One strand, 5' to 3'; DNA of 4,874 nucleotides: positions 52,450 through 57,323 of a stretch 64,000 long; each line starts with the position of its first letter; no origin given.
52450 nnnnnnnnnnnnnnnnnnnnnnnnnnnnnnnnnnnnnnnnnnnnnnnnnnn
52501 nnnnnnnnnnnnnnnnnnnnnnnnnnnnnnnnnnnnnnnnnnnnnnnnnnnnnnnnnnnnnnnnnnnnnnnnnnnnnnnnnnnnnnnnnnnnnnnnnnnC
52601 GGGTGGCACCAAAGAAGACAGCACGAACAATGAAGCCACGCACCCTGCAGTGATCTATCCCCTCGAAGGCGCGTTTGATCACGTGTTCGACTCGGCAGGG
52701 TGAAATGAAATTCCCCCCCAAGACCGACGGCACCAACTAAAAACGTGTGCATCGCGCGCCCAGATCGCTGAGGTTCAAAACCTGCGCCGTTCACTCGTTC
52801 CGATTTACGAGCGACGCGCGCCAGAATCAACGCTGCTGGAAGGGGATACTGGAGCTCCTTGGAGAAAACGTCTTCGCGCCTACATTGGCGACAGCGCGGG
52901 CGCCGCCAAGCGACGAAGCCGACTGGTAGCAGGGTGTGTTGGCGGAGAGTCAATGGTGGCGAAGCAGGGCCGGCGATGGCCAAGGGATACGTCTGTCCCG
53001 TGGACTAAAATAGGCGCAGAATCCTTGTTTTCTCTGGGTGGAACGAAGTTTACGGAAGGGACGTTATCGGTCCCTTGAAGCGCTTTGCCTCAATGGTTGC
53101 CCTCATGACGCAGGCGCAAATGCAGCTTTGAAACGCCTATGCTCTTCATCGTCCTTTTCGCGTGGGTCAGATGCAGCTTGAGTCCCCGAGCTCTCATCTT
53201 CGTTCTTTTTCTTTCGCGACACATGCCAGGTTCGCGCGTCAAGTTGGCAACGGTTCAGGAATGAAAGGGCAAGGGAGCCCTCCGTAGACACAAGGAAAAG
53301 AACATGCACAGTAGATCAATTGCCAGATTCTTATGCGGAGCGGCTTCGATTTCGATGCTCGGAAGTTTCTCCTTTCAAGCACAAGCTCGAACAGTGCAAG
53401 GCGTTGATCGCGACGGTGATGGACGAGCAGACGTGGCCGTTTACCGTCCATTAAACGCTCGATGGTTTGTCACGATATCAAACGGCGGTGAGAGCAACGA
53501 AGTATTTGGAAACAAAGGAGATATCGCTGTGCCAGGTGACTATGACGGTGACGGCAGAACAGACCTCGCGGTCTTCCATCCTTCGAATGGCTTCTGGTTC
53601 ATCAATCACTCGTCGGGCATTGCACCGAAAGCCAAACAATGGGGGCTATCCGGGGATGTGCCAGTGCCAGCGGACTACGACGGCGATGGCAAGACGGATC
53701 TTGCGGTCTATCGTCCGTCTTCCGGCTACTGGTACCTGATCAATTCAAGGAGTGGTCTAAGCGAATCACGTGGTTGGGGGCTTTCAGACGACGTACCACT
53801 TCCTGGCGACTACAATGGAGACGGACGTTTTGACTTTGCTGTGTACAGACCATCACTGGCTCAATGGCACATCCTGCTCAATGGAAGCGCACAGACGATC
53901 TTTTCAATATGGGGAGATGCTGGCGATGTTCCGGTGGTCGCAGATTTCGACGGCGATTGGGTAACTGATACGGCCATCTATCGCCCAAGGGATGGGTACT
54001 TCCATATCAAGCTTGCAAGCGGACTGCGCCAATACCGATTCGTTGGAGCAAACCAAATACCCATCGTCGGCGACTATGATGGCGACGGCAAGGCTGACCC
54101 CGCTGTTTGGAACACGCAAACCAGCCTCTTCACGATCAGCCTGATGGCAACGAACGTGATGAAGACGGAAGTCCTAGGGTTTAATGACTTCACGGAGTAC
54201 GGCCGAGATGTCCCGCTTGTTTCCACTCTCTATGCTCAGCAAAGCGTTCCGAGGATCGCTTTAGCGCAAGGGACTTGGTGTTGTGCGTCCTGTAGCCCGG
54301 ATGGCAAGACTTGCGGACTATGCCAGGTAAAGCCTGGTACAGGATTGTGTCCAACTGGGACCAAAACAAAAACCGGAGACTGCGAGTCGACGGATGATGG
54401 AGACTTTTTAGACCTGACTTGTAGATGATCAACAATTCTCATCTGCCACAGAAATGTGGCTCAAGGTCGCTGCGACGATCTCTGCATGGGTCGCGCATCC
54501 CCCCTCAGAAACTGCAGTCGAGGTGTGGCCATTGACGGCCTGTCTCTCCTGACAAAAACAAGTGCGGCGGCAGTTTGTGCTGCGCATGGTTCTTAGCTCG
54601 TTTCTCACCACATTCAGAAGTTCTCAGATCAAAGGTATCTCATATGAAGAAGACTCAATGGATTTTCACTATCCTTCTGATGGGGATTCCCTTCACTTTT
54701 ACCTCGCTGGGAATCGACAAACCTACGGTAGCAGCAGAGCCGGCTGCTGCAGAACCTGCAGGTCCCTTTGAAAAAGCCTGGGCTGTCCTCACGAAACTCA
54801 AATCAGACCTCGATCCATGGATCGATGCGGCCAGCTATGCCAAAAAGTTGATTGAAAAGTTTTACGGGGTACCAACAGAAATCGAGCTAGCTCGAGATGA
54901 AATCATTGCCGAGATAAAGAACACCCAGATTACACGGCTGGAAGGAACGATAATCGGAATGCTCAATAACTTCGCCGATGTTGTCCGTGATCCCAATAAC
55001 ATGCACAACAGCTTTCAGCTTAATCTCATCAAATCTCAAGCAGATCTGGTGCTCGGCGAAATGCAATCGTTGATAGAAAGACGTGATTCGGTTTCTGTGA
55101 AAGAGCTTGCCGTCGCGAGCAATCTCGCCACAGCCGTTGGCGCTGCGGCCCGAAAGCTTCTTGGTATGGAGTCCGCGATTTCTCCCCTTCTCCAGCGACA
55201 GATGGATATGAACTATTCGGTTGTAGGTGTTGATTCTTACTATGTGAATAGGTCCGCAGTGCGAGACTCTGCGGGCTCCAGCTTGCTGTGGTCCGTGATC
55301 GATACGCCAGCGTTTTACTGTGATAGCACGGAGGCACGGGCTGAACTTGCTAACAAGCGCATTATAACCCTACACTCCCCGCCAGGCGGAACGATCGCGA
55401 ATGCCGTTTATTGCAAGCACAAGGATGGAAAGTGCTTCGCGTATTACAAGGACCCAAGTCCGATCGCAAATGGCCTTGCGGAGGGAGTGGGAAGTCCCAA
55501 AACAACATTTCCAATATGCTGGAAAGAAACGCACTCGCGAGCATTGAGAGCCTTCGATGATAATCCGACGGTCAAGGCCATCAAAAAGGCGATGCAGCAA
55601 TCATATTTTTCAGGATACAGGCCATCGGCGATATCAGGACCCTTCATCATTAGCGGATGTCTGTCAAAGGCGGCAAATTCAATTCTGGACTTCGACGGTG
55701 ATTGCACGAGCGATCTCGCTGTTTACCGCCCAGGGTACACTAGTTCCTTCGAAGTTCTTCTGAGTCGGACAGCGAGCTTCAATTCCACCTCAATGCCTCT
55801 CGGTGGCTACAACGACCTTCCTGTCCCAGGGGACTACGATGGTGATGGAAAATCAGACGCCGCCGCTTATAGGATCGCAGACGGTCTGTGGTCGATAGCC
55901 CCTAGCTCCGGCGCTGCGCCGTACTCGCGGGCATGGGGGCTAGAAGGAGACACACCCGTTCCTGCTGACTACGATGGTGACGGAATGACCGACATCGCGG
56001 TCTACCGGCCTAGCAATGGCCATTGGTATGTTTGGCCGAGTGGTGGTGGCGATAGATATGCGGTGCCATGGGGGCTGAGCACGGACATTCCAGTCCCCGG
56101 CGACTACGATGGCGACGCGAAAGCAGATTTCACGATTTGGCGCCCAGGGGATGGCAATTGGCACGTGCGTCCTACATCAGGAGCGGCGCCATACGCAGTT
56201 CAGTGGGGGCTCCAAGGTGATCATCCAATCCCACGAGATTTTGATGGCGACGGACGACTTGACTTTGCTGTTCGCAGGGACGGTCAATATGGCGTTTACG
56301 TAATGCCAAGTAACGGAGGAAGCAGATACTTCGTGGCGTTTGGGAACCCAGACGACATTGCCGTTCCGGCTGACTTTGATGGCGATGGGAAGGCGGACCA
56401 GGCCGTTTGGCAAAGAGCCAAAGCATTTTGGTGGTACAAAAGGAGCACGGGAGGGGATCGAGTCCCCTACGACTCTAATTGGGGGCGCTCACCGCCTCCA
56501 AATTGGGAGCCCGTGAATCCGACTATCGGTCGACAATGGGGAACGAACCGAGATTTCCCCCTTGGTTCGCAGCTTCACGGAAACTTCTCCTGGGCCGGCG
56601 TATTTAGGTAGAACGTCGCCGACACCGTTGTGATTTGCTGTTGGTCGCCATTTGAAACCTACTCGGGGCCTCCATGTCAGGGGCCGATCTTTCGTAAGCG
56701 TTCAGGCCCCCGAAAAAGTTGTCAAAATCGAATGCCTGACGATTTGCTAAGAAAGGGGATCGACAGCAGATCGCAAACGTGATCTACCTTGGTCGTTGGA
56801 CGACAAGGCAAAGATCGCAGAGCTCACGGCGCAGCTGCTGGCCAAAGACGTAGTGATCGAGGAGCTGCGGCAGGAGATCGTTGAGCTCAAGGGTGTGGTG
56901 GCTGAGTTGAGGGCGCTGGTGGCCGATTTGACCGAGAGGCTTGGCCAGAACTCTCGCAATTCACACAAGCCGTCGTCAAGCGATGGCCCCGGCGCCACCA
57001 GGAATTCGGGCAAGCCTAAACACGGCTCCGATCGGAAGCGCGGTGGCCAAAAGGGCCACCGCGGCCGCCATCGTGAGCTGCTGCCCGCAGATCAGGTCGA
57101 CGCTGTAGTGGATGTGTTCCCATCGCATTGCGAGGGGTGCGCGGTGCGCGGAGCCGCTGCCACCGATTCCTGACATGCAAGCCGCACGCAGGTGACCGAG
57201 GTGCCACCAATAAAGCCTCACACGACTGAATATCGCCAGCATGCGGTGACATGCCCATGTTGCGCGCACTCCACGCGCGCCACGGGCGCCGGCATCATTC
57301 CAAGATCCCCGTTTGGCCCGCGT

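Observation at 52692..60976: Two ~105-bp direct repeats bracket an ~8-kb segment carrying low-GC FG-GAP genes, an IS66 remnant and the MNIO cluster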

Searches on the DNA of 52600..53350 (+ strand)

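Call 7: search_rna_families(source=window, start=52600, end=53350, threshold=evalue, max_evalue=10, show_alignments=3)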
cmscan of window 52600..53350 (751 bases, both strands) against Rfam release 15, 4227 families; matches with E-value up to 10: 2.
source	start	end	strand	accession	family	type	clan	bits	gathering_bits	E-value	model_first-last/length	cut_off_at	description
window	53243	53284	-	RF01716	PhotoRC-I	Cis-reg;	-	17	45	0.096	1-44/44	no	PhotoRC-I RNA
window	53088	53153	-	RF01131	sR47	Gene; snRNA; snoRNA; CD-box;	CL00132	13.5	40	1.6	1-55/55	no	Small nucleolar RNA sR47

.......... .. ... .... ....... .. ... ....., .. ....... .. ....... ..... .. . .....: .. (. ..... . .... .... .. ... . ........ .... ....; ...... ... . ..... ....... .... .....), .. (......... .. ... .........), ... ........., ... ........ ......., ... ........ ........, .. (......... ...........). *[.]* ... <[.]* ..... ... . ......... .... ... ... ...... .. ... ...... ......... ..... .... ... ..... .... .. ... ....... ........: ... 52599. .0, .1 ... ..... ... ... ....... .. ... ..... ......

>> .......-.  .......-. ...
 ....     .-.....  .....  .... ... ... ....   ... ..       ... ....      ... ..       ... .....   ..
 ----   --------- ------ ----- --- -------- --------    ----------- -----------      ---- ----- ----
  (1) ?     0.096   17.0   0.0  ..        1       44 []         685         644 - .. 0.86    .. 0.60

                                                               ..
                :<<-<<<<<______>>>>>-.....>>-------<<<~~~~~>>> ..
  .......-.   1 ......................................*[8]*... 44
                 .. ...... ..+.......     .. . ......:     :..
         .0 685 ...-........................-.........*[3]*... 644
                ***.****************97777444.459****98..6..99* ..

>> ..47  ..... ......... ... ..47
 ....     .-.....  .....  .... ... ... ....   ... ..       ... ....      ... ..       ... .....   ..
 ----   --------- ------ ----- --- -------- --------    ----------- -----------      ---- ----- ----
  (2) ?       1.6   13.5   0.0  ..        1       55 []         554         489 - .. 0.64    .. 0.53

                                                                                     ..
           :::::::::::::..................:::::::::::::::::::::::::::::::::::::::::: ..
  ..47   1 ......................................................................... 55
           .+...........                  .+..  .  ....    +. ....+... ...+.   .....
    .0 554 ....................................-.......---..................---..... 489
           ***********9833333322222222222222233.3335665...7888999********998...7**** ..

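Call 35: search_dna_similar(query=window:52680-52810:+, collection=plasmids, mode=distant, max_evalue=1)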
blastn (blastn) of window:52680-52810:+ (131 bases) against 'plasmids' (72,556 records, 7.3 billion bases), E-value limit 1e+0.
No match.

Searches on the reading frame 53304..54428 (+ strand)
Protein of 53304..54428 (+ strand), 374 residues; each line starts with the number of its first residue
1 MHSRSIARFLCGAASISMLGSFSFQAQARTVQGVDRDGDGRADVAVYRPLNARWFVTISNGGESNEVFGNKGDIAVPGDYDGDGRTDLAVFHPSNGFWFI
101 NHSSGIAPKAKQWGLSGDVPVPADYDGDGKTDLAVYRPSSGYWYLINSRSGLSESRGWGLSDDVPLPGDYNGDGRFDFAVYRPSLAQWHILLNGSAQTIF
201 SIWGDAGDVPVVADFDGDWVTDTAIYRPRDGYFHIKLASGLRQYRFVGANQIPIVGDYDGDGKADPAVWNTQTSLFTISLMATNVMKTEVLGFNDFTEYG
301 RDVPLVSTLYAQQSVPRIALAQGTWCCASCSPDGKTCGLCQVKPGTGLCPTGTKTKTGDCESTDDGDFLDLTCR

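Call 10: search_protein_families(library=pfam, proteins=[window:53304-54428:+], max_evalue=0.01)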
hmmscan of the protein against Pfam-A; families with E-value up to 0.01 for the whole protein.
window:53304-54428:+ (374 aa): 3 families
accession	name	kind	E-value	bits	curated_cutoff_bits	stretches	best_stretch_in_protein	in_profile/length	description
PF01839.29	FG-GAP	-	5.5e-21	74.5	22.1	2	120-140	5-25/37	FG-GAP repeat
PF13517.12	FG-GAP_3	-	3.8e-17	63.1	26.9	3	79-135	1-61/61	FG-GAP-like repeat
PF12256.14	TcdB_toxin_midN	-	0.0061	16.3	24.8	0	123-146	33-56/181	Insecticide toxin TcdB middle/N-terminal region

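Call 18: find_encoding_contigs(protein=window:53304-54428:+, flank=10000, max_places=10)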
Protein window:53304-54428:+ (374 aa): 1 contig read that carries it; 1 place shown.
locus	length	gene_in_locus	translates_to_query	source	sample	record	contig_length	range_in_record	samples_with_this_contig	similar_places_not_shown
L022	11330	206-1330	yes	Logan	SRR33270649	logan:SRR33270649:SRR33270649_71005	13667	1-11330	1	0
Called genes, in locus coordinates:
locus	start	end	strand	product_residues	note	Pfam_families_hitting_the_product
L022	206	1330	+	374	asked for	PF01839:FG-GAP (faint), PF13517:FG-GAP_3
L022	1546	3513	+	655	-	PF01839:FG-GAP (faint), PF13517:FG-GAP_3 (weak)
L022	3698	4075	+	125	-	PF20042:DUF6444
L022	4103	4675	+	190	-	-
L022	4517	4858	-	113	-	-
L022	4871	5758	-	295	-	PF05114:MbnB_TglH_ChrH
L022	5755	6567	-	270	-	-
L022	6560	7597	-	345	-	-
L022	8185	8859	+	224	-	-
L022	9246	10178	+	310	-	-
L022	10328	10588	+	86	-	-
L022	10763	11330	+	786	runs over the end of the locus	PF00801:PKD (weak), PF19872:DUF6345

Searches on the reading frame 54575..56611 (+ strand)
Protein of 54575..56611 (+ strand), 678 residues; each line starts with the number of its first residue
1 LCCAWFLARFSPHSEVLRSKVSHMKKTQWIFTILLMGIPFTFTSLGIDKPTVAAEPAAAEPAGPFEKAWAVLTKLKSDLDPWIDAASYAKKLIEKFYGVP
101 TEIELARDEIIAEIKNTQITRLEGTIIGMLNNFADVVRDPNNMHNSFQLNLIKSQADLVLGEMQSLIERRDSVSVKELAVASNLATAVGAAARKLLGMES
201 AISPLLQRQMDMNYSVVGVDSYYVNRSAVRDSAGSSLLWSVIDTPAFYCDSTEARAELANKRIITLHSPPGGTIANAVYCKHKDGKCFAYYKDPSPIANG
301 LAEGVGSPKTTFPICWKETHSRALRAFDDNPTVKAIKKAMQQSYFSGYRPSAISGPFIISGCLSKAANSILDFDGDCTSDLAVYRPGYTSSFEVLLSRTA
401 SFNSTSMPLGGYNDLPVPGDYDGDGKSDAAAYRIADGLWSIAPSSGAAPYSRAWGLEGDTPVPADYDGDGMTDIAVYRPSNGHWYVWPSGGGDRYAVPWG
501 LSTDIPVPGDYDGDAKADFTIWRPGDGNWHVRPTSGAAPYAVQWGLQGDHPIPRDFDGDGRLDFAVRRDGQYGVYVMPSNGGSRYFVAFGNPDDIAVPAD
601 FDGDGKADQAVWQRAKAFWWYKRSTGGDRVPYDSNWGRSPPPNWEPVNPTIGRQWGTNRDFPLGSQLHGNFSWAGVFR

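Call 10: search_protein_families(library=pfam, proteins=[window:54575-56611:+], max_evalue=0.01)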
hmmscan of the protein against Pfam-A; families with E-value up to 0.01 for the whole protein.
window:54575-56611:+ (678 aa): 2 families
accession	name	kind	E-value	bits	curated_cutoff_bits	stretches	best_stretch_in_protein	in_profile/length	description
PF13517.12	FG-GAP_3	-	3.1e-17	63.3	26.9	3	555-609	1-59/61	FG-GAP-like repeat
PF01839.29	FG-GAP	-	3.5e-12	46.3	22.1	1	460-482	4-26/37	FG-GAP repeat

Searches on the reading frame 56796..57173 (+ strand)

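Call 10: search_protein_families(library=pfam, proteins=[window:56796-57173:+], max_evalue=0.01)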
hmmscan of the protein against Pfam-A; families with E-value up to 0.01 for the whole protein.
window:56796-57173:+ (125 aa): 2 families
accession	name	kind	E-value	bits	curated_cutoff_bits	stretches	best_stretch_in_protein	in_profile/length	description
PF20042.4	DUF6444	-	2.4e-15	57.3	27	1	17-94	7-85/85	Family of unknown function (DUF6444)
PF04102.17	SlyX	-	0.0015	19.6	30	1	6-60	4-58/67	SlyX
